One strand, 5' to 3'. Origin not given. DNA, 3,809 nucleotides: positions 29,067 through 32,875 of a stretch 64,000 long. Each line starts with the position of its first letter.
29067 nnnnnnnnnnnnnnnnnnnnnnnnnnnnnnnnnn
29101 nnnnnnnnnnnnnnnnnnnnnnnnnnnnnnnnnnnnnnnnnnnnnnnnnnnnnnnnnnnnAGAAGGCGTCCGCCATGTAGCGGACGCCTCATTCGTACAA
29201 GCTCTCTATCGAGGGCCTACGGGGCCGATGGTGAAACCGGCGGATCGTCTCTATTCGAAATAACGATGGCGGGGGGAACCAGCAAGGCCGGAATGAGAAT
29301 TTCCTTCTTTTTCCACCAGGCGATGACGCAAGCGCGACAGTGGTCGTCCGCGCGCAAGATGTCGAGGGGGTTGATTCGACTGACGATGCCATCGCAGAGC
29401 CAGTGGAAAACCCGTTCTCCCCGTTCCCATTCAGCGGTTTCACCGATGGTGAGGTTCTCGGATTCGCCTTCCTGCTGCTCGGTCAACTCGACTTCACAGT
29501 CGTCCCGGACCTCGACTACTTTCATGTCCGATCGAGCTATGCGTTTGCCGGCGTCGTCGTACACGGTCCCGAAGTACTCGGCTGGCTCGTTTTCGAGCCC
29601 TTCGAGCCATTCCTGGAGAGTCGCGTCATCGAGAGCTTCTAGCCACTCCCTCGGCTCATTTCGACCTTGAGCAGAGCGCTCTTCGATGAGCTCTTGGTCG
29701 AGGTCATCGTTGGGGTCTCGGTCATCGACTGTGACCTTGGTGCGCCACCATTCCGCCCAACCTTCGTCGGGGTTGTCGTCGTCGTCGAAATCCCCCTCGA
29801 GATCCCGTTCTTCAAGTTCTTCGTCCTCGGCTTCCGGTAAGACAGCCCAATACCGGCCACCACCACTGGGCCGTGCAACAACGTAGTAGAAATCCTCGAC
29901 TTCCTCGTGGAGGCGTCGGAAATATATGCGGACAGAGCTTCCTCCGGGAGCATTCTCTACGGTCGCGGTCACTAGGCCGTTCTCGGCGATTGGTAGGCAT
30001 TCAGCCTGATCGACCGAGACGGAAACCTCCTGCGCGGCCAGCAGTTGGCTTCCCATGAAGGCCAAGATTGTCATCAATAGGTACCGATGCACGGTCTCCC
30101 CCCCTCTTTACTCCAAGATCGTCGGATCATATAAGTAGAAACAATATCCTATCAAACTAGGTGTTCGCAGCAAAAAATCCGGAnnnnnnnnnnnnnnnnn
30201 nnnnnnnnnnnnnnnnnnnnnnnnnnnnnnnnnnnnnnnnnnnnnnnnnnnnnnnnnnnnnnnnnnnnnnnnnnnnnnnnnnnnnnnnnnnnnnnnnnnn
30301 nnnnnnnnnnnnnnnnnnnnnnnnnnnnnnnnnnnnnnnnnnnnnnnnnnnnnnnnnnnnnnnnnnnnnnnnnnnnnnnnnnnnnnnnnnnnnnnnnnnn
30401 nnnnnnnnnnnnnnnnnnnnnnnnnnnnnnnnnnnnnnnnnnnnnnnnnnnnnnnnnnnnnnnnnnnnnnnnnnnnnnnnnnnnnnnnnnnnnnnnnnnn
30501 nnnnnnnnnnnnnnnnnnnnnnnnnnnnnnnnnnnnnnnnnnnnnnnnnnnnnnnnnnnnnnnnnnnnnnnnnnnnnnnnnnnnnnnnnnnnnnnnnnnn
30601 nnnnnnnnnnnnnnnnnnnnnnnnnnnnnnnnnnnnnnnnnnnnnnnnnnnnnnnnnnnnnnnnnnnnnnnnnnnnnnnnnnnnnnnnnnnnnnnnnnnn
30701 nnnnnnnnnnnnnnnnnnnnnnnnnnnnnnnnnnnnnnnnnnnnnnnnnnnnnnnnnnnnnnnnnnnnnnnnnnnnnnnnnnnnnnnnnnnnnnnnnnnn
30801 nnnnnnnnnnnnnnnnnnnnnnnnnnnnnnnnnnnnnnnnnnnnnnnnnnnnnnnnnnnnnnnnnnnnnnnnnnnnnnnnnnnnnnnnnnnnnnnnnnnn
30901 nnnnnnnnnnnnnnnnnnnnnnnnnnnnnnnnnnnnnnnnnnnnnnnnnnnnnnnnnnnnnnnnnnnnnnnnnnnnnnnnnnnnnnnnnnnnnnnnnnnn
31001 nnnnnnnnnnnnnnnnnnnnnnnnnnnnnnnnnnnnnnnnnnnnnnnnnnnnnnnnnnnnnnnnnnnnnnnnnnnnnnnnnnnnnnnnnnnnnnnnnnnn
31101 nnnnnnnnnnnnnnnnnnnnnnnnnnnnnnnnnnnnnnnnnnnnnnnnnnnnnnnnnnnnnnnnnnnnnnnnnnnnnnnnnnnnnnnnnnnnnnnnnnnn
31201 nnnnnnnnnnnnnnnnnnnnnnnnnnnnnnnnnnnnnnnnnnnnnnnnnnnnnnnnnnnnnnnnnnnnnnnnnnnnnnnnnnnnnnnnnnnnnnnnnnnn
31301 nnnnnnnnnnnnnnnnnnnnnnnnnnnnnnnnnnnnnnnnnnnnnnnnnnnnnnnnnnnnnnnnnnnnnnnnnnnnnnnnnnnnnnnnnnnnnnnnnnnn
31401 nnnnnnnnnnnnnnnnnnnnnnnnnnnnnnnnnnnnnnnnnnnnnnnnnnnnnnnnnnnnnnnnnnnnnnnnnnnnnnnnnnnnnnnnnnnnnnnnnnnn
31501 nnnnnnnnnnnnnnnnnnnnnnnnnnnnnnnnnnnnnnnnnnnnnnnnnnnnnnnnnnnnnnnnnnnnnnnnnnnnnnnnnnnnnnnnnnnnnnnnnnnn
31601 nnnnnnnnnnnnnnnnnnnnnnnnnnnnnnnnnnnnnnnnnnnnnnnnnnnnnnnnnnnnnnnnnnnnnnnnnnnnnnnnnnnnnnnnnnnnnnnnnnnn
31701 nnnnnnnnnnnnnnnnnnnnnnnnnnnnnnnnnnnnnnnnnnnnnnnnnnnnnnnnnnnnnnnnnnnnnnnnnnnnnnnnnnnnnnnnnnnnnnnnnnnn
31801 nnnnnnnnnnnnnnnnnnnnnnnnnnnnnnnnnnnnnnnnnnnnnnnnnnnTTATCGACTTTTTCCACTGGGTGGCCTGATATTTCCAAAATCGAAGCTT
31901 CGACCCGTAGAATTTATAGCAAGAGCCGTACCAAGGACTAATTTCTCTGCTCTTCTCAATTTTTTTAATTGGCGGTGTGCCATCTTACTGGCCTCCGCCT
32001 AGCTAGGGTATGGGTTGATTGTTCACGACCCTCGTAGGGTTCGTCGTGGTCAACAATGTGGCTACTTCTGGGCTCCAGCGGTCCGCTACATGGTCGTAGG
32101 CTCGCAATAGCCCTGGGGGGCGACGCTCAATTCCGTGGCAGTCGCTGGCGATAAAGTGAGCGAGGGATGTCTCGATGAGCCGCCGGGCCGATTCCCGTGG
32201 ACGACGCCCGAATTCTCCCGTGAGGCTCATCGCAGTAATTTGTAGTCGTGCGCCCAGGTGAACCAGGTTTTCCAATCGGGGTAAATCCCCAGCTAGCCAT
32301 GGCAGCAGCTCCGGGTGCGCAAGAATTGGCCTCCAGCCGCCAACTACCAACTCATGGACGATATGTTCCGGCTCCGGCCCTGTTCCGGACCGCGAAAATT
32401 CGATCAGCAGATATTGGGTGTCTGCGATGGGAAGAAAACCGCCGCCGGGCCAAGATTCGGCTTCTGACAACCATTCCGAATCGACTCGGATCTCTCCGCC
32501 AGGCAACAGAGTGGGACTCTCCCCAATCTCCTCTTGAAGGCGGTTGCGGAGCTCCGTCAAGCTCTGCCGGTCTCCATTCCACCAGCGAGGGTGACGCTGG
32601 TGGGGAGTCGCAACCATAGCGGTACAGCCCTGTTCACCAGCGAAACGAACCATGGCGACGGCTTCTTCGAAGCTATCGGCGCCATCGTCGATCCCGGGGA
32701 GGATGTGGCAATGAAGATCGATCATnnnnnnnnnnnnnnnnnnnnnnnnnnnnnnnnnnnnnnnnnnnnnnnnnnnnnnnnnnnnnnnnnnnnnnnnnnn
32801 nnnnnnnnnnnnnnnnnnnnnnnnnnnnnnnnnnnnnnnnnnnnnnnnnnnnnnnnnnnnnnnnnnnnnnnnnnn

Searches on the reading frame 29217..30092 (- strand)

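Call 6: search_protein_families(library=pfam, proteins=[window:29217-30092:-], max_evalue=0.0001)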
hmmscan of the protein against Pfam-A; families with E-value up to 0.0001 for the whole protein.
window:29217-30092:- (291 aa): 0 families

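Call 10: search_protein_families(library=pfam, proteins=[window:29217-30092:-], max_evalue=0.01)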
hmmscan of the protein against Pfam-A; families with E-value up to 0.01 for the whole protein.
window:29217-30092:- (291 aa): 0 families

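Call 83: search_protein_families(library=pfam, proteins=[window:29217-30092:-], max_evalue=1)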
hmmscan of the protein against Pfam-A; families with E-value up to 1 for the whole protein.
window:29217-30092:- (291 aa): 1 family
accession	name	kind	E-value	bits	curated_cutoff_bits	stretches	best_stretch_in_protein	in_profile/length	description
PF24443.1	DUF7562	-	0.8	10.4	27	0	178-215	29-66/95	Family of unknown function (DUF7562)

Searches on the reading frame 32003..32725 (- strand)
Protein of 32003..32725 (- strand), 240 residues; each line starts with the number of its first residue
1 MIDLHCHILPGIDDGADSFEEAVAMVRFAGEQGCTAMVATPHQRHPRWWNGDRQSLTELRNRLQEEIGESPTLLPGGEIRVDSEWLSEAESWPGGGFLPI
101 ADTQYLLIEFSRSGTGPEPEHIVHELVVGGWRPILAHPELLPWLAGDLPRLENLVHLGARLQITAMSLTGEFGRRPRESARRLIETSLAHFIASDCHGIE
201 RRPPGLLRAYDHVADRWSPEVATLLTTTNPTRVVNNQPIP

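Call 6: search_protein_families(library=pfam, proteins=[window:32003-32725:-], max_evalue=0.0001)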
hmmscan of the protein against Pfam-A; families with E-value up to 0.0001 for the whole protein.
window:32003-32725:- (240 aa): 1 family
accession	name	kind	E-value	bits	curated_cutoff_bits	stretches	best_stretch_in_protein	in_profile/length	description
PF19567.5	CpsB_CapC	-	1.4e-48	165.9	27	1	1-234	1-233/234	Capsular polysaccharide synthesis, CpsB/CapC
